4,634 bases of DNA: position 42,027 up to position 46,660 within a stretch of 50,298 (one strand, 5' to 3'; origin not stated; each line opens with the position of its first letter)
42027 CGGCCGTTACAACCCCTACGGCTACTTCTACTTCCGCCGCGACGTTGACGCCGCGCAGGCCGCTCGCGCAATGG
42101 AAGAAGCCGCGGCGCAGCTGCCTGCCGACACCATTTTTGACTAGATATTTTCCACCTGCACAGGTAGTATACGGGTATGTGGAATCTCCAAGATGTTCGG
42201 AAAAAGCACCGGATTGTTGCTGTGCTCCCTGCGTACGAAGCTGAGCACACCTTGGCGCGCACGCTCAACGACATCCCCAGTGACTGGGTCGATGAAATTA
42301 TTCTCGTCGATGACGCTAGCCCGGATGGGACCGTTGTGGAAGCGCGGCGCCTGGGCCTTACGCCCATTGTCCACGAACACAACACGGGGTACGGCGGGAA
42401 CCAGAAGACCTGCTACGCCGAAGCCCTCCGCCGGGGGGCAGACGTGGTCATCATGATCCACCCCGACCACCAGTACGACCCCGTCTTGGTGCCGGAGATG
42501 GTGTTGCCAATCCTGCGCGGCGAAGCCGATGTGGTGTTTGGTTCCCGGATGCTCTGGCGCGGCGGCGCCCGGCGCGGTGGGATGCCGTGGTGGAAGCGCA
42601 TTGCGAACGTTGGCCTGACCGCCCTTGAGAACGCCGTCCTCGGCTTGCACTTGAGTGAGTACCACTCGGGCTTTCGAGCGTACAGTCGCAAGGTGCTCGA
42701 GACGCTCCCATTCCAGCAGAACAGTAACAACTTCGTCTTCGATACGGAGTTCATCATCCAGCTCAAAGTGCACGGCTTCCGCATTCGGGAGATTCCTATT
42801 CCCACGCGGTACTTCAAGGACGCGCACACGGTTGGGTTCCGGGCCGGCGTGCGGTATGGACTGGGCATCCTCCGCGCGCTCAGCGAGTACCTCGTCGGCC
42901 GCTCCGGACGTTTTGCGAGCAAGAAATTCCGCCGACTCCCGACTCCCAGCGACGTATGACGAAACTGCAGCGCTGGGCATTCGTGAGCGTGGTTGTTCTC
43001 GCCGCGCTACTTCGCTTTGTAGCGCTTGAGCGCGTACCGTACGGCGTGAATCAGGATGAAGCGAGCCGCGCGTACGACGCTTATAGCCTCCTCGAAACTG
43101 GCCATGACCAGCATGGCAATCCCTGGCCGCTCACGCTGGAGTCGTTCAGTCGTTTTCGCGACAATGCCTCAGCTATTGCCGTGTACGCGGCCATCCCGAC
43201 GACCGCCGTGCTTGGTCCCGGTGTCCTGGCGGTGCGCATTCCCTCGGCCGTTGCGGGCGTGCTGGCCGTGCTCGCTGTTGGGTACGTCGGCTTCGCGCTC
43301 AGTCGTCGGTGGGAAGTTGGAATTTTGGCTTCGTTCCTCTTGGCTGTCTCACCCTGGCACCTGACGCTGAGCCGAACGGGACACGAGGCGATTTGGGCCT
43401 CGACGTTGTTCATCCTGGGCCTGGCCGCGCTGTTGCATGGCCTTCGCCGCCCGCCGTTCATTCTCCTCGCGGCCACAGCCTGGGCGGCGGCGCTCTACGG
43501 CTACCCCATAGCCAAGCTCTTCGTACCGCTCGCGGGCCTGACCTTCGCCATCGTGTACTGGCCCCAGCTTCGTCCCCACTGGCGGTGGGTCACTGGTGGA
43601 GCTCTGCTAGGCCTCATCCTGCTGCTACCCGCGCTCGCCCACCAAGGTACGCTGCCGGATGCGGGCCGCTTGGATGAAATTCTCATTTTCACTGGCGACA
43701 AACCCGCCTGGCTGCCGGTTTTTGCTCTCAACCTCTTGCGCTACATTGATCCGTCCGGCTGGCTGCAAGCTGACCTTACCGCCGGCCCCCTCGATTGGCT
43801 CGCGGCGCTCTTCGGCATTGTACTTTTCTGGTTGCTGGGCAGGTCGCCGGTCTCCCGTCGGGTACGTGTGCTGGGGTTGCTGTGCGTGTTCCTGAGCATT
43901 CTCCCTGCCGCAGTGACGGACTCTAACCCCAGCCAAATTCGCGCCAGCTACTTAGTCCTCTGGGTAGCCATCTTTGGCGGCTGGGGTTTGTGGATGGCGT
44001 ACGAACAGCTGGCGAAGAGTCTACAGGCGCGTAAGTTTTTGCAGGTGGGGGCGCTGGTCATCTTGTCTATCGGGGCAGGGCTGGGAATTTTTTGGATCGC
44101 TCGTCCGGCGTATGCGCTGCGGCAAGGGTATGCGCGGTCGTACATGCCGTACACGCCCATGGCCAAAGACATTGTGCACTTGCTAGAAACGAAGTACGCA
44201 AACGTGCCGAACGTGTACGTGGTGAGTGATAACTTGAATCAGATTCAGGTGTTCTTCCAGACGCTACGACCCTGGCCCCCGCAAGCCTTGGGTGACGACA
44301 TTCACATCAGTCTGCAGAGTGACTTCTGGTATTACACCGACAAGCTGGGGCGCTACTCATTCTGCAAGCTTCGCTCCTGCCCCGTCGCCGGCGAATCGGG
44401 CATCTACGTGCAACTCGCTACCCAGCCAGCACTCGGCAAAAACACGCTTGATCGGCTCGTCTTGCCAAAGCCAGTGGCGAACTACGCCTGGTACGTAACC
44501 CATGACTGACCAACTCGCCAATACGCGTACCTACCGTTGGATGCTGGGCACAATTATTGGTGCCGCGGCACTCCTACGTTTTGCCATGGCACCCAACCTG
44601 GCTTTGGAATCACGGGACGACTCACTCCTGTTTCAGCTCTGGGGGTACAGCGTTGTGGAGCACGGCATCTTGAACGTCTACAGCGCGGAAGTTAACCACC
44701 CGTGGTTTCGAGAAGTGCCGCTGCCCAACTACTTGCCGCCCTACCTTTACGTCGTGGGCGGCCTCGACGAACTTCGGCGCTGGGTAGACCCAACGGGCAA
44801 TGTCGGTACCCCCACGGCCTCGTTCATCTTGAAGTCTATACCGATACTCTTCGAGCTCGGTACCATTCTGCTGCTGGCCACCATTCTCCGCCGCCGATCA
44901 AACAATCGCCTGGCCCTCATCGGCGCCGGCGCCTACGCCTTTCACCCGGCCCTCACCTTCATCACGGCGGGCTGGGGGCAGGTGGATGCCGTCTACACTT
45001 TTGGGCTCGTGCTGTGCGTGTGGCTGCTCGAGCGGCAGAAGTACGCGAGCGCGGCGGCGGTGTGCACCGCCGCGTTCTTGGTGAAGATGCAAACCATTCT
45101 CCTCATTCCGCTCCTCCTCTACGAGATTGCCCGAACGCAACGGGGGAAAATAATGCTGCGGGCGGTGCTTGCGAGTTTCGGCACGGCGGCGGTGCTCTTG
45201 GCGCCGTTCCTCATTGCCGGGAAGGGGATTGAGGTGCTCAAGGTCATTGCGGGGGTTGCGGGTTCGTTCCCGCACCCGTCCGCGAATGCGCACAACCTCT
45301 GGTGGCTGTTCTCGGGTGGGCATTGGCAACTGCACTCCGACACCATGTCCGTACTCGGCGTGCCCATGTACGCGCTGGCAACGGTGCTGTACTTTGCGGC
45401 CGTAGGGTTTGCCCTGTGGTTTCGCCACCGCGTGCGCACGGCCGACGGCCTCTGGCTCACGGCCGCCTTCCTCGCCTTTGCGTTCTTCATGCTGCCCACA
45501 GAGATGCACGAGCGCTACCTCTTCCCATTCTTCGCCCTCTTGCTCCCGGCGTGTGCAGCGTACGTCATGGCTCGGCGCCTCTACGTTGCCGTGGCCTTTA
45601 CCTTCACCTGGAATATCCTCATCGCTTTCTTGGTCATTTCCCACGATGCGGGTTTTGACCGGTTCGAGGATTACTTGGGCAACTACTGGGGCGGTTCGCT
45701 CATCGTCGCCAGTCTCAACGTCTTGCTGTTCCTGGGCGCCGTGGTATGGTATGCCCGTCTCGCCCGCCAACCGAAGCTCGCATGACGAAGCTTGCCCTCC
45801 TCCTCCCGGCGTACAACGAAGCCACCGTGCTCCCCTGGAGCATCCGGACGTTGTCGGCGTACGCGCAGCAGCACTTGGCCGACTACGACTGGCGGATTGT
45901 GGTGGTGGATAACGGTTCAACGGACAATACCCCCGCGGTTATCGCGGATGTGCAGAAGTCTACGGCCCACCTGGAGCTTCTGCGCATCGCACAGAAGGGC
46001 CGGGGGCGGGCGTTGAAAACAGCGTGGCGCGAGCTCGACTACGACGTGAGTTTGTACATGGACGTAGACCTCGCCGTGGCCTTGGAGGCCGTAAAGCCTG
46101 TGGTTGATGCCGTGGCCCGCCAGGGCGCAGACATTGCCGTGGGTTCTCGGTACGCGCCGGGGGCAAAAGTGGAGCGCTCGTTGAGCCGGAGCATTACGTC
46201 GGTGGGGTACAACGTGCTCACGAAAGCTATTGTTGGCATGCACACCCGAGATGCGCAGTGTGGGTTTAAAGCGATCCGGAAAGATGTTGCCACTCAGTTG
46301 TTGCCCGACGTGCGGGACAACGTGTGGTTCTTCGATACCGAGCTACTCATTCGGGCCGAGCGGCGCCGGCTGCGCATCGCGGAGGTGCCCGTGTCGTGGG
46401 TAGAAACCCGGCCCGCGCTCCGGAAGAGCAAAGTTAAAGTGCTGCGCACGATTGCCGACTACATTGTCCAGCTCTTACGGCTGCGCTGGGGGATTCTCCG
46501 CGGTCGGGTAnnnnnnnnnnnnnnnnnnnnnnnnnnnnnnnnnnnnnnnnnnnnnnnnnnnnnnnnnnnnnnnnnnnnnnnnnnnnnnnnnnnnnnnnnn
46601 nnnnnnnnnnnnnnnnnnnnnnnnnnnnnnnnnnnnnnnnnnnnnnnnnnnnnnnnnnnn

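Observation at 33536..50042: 16.5-kb locus with nine GT-C/DUF2079-type membrane proteins, two polyprenyl-P-sugar synthases and a flavoenzyme: candidate undescribed extracytoplasmic glycan assembly system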

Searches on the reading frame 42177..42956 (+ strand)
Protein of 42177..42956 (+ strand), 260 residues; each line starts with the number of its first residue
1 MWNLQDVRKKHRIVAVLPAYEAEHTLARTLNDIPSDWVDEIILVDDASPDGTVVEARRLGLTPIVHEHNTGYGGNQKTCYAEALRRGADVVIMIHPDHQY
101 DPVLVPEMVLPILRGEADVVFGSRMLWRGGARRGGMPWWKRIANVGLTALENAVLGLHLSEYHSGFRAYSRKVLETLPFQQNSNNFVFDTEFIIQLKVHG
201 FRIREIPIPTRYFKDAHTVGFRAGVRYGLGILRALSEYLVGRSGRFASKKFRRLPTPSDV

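Call 5: search_protein_families(library=pfam, proteins=[window:42177-42956:+], max_evalue=0.1)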
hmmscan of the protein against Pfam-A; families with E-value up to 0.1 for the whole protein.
window:42177-42956:+ (260 aa): 1 family
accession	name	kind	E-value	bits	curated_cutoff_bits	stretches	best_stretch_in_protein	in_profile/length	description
PF00535.33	Glycos_transf_2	-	1.9e-20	73.9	23.3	1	16-176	3-166/168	Glycosyl transferase family 2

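Call 7: search_protein_families(library=ncbifam, proteins=[window:42177-42956:+], max_evalue=0.1)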
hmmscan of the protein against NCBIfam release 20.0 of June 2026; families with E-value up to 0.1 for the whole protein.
window:42177-42956:+ (260 aa): 7 families
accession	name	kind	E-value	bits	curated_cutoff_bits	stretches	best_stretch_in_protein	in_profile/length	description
TIGR04182.1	glyco_TIGR04182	equivalog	2.8e-18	66.3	325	1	14-212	3-192/293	S-layer glycoprotein N-glycosyltransferase AglJ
NF058614.1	PPMAGASynPpgS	equivalog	1.1e-17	64.2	370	1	15-214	4-200/226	polyprenyl-phospho-N-acetylgalactosaminyl synthase PpgS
NF041391.1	DPhHxTase_Halo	equivalog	3.9e-16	58.7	375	1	19-211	3-184/213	dolichyl-phosphate hexose transferase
NF010496.0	PRK13915.1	equivalog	1.2e-08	34.4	262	1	3-115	23-145/307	glucosyl-3-phosphoglycerate synthase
NF047588.1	GlcsyltransPgfSStrep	equivalog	2e-05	24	500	1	25-186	22-176/308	glycosyltransferase PgfS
TIGR04283.1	glyco_like_mftF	equivalog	0.0012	18.5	182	1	16-101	4-86/221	TIGR04283 family arsenosugar biosynthesis glycosyltransferase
NF047683.1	TeichurnBiosyTuaG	equivalog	0.093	12.4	400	0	9-53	4-50/252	teichuronic acid biosynthesis protein TuaG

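Call 27: search_solved_structures(query=window:42177-42956:+, max_evalue=0.001)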
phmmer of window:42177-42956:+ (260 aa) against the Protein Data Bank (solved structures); distinct sequences matched with E-value up to 0.001: 7.
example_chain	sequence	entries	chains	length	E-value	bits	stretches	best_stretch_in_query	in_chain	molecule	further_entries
5mlz_A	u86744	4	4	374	1.9e-07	34.1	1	12-195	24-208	Dolichol monophosphate mannose synthase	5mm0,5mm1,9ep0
4y6n_A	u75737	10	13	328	0.00011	25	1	8-180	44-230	Glucosyl-3-phosphoglycerate synthase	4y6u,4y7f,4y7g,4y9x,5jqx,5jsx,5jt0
7pdo_A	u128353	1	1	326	0.00011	25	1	8-130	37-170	Glucosyl-3-phosphoglycerate synthase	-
7p5l_A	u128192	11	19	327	0.00011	25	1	8-130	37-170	Glucosyl-3-phosphoglycerate synthase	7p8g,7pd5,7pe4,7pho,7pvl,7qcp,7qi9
3e25_A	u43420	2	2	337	0.00012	24.9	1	8-180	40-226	Putative uncharacterized protein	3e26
4ddz_A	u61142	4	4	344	0.00012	24.9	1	8-180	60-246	GLUCOSYL-3-PHOSPHOGLYCERATE SYNTHASE (GpgS) | Glucosyl-3-phosphoglycerate synthase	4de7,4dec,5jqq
3ckj_A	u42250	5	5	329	0.00022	24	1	8-179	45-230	Putative uncharacterized protein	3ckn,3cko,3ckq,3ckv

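Call 36: find_related_loci(query=window:42177-42956:+, collection=metagenome_contigs, flank=10000)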
Query window:42177-42956:+ (260 aa) in metagenome_contigs; peptide patterns used: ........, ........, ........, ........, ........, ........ (x = any residue, [..] = any of these).
600 stretches matched a pattern (row limit reached: there are more); 544 encode a relative of the query (tblastn E <= 1e-3); the best 80 are kept; 80 distinct loci.
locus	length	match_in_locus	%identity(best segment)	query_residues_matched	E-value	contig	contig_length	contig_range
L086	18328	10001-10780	89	1-260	2e-158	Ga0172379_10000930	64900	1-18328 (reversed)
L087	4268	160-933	87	1-257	4e-153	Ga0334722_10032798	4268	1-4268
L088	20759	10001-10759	81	1-253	3e-144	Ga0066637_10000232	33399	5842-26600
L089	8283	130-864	65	7-251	6e-112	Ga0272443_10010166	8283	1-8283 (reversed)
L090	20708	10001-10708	68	7-242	9e-110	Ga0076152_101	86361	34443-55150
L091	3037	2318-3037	66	12-251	2e-107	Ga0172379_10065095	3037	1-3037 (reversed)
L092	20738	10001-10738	62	12-257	2e-101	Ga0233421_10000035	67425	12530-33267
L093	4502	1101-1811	61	8-244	2e-101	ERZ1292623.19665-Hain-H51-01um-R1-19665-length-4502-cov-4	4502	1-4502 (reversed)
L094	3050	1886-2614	61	2-242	3e-101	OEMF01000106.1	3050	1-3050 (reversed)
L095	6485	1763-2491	59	12-254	6e-99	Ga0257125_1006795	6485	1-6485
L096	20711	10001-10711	62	8-244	3e-98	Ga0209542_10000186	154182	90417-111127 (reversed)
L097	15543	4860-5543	61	12-239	2e-95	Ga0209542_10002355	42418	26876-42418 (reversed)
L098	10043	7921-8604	61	12-239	2e-95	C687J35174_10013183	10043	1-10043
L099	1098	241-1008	54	4-259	2e-103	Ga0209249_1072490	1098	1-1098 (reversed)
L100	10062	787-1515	58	12-250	4e-95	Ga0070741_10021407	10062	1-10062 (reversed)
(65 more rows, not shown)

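Call 89: search_protein_families(library=pfam, alignment_id=A9, max_evalue=0.0001)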
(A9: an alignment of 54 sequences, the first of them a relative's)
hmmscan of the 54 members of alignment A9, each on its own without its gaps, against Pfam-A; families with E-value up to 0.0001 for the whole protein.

A. member 1, L089:870-2342:+ (491 aa): 1 family
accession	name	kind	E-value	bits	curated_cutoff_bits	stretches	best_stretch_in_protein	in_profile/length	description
PF13231.12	PMT_2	-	1.9e-09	38.4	26.1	1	92-246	5-160/160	Dolichyl-phosphate-mannose-protein mannosyltransferase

B. families by the number of members that match (of 54 scanned): 44 families (the first 25 are shown)
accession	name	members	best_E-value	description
PF13231.12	PMT_2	9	4.6e-16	Dolichyl-phosphate-mannose-protein mannosyltransferase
PF00814.31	TsaD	2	3.9e-91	tRNA N6-adenosine threonylcarbamoyltransferase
PF16363.11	GDP_Man_Dehyd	2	2.3e-71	GDP-mannose 4,6 dehydratase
PF00266.25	Aminotran_5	2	1.9e-65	Aminotransferase class-V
PF01370.27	Epimerase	2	6.6e-60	NAD dependent epimerase/dehydratase family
PF13489.12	Methyltransf_23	2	1.3e-25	Methyltransferase domain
PF19313.5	DUF5916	2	3.4e-22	Domain of unknown function (DUF5916)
PF02719.21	Polysacc_synt_2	2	2.2e-16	Polysaccharide biosynthesis protein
PF08241.18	Methyltransf_11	2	1.1e-15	Methyltransferase domain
PF07691.17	PA14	2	1.3e-15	PA14 domain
PF01073.25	3Beta_HSD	2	4.5e-15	3-beta hydroxysteroid dehydrogenase/isomerase family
PF04321.23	RmlD_sub_bind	2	6.6e-15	RmlD substrate binding domain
PF13649.12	Methyltransf_25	2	6.9e-13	Methyltransferase domain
PF07993.18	NAD_binding_4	2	1.4e-11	Male sterility protein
PF08242.18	Methyltransf_12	2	6e-11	Methyltransferase domain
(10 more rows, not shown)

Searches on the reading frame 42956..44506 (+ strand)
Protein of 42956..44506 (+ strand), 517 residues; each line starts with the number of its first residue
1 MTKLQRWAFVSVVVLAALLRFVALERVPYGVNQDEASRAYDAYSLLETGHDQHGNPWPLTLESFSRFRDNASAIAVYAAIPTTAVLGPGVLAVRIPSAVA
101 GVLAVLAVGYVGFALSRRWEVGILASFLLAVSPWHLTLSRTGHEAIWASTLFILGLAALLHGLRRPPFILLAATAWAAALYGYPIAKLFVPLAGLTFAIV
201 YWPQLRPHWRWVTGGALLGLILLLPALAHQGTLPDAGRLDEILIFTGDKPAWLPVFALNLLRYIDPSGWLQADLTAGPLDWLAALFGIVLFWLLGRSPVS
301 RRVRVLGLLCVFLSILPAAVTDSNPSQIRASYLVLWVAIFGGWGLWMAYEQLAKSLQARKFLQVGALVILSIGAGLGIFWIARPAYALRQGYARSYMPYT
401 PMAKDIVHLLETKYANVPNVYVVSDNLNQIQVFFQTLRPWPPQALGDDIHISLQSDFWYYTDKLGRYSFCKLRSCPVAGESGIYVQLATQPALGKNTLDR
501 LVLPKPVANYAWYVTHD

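Call 5: search_protein_families(library=pfam, proteins=[window:42956-44506:+], max_evalue=0.1)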
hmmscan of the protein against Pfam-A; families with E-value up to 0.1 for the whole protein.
window:42956-44506:+ (517 aa): 1 family
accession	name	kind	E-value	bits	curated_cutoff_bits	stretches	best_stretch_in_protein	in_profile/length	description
PF02366.24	PMT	-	0.015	15.3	22.7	1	89-140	81-132/245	Dolichyl-phosphate-mannose-protein mannosyltransferase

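Call 7: search_protein_families(library=ncbifam, proteins=[window:42956-44506:+], max_evalue=0.1)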
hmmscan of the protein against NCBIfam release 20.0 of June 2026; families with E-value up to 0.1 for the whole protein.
window:42956-44506:+ (517 aa): 0 families

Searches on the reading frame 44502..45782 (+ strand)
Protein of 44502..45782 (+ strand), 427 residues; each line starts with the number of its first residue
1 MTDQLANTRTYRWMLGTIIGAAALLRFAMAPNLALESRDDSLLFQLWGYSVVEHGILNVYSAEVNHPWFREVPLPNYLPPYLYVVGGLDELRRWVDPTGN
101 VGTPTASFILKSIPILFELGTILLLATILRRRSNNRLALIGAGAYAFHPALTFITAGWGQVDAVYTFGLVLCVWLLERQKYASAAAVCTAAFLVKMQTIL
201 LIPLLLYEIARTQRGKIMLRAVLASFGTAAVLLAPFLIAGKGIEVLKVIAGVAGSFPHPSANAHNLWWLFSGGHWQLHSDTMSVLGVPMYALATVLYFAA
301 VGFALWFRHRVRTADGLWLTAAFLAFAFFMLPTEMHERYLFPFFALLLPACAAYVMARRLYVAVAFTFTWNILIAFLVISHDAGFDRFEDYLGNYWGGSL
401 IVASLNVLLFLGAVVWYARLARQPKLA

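Call 6: search_protein_families(library=pfam, proteins=[window:44502-45782:+], max_evalue=0.1)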
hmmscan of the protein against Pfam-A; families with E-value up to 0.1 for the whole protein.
window:44502-45782:+ (427 aa): 4 families
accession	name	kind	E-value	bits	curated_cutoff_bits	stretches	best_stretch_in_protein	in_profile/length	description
PF13231.12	PMT_2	-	2.4e-05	25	26.1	1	114-237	28-158/160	Dolichyl-phosphate-mannose-protein mannosyltransferase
PF09594.16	GT87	-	0.00038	20.7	25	1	119-329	35-232/237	Glycosyltransferase family 87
PF05208.19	ALG3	-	0.0022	18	23.6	1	162-239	127-204/358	ALG3 protein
PF19354.4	DUF5931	-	0.01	16.1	27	1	166-234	46-114/175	Family of unknown function (DUF5931)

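Call 7: search_protein_families(library=ncbifam, proteins=[window:44502-45782:+], max_evalue=0.1)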
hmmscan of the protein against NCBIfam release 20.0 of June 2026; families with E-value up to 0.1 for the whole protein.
window:44502-45782:+ (427 aa): 0 families

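Call 82: search_solved_structures(query=A8, max_evalue=1)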
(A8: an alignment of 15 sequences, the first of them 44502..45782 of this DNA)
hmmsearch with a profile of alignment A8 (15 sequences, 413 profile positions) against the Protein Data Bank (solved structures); distinct sequences matched with E-value up to 1: 3.
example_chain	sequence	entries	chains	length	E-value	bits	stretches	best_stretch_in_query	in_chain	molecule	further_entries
23gx_B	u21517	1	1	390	7.3e-06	28.6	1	107-360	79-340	GPI mannosyltransferase 1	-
23gf_B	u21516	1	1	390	1.2e-05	27.9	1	107-360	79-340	GPI mannosyltransferase 1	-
6snh_X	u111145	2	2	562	1.6e-05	27.5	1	101-367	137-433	Dolichyl pyrophosphate Man9GlcNAc2 alpha-1,3-glucosyltransferase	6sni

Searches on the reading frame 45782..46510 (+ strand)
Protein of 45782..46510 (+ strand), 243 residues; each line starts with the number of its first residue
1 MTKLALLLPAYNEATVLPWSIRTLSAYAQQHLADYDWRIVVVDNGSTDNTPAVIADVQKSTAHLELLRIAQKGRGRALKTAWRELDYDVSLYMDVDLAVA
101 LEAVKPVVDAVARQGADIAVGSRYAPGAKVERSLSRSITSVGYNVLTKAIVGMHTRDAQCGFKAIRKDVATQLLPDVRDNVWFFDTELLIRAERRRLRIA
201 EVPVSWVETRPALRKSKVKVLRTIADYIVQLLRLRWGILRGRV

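Call 6: search_protein_families(library=pfam, proteins=[window:45782-46510:+], max_evalue=0.1)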
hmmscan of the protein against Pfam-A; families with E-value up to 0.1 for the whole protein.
window:45782-46510:+ (243 aa): 2 families
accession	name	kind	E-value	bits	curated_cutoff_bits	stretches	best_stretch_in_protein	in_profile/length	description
PF00535.33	Glycos_transf_2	-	3.5e-24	86.1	23.3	1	7-171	3-165/168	Glycosyl transferase family 2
PF13704.12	Glyco_tranf_2_4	-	0.049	14.6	27.5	0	13-82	3-61/98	Glycosyl transferase family 2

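Call 7: search_protein_families(library=ncbifam, proteins=[window:45782-46510:+], max_evalue=0.1)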
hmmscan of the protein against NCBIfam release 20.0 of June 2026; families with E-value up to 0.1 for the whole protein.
window:45782-46510:+ (243 aa): 16 families
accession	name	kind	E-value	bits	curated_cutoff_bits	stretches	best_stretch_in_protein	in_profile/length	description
NF041391.1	DPhHxTase_Halo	equivalog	1.3e-14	53.8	375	1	31-230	19-207/213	dolichyl-phosphate hexose transferase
TIGR04182.1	glyco_TIGR04182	equivalog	6.2e-14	52.1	325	1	5-226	3-209/293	S-layer glycoprotein N-glycosyltransferase AglJ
NF058614.1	PPMAGASynPpgS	equivalog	1.1e-11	44.6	370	1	6-214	4-204/226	polyprenyl-phospho-N-acetylgalactosaminyl synthase PpgS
NF007986.1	PRK10714.1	equivalog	1.3e-11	44.1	529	1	2-208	6-202/316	undecaprenyl-phosphate 4-deoxy-4-formamido-L-arabinose transferase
NF047588.1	GlcsyltransPgfSStrep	equivalog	8.3e-10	38.4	500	1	3-168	2-162/308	glycosyltransferase PgfS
TIGR03937.1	PgaC_IcaA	equivalog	1.6e-09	37.2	422.3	1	3-115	46-154/407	poly-beta-1,6-N-acetyl-D-glucosamine synthase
NF038302.1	EPS_HpsE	equivalog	3e-09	36.3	300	1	4-100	3-100/307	hormogonium polysaccharide biosynthesis glycosyltransferase HpsE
NF041875.1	EPS_EpsD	equivalog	3.6e-08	33.2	370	1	6-122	3-115/325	exopolysaccharide biosynthesis glycosyltransferase EpsD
TIGR04283.1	glyco_like_mftF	equivalog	9.1e-07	28.7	182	1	5-116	2-102/221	TIGR04283 family arsenosugar biosynthesis glycosyltransferase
NF010496.0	PRK13915.1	equivalog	2.4e-06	26.8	262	1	3-98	32-128/307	glucosyl-3-phosphoglycerate synthase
NF007482.0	PRK10073.1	equivalog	1.8e-05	24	423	1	2-118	6-117/334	glycosyltransferase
TIGR03111.1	glyc2_xrt_Gpos1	hypoth_equivalog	2.4e-05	23.3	363.95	1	3-110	50-155/439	TIGR03111 family XrtG-associated glycosyltransferase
NF053846.1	glyco_with_XrtP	equivalog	0.00015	20.6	520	1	6-111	45-143/440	XrtP-associated glycosyltransferase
TIGR03469.1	HpnB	hypoth_equivalog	0.00027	20.1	379.25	1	4-82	46-117/386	hopene-associated glycosyltransferase HpnB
NF047683.1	TeichurnBiosyTuaG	equivalog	0.002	17.8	400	1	4-69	8-68/252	teichuronic acid biosynthesis protein TuaG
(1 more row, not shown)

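Call 28: search_solved_structures(query=window:45782-46510:+, max_evalue=0.001)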
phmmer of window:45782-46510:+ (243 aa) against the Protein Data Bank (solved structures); distinct sequences matched with E-value up to 0.001: 8.
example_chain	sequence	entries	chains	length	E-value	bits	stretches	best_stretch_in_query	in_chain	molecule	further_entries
5mlz_A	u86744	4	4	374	2.3e-15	60.1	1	3-236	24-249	Dolichol monophosphate mannose synthase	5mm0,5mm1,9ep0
9bhc_C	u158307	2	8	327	1.3e-08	38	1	3-208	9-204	Undecaprenyl-phosphate 4-deoxy-4-formamido-L-arabinose transferase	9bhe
8vxh_A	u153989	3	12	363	1.7e-08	37.6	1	3-208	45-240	Undecaprenyl-phosphate 4-deoxy-4-formamido-L-arabinose transferase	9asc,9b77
9hwj_A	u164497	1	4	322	1.2e-07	34.8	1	3-209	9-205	Undecaprenyl-phosphate 4-deoxy-4-formamido-L-arabinose transferase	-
2z87_A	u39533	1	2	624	2.4e-06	30.5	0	4-78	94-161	Chondroitin synthase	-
2z86_A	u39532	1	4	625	2.4e-06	30.5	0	4-78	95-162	Chondroitin synthase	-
6yv7_B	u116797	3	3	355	8.3e-05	25.5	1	4-98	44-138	Glycosyl transferase, family 2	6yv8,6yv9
6yv7_A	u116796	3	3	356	8.4e-05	25.5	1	4-98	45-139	Glycosyl transferase, family 2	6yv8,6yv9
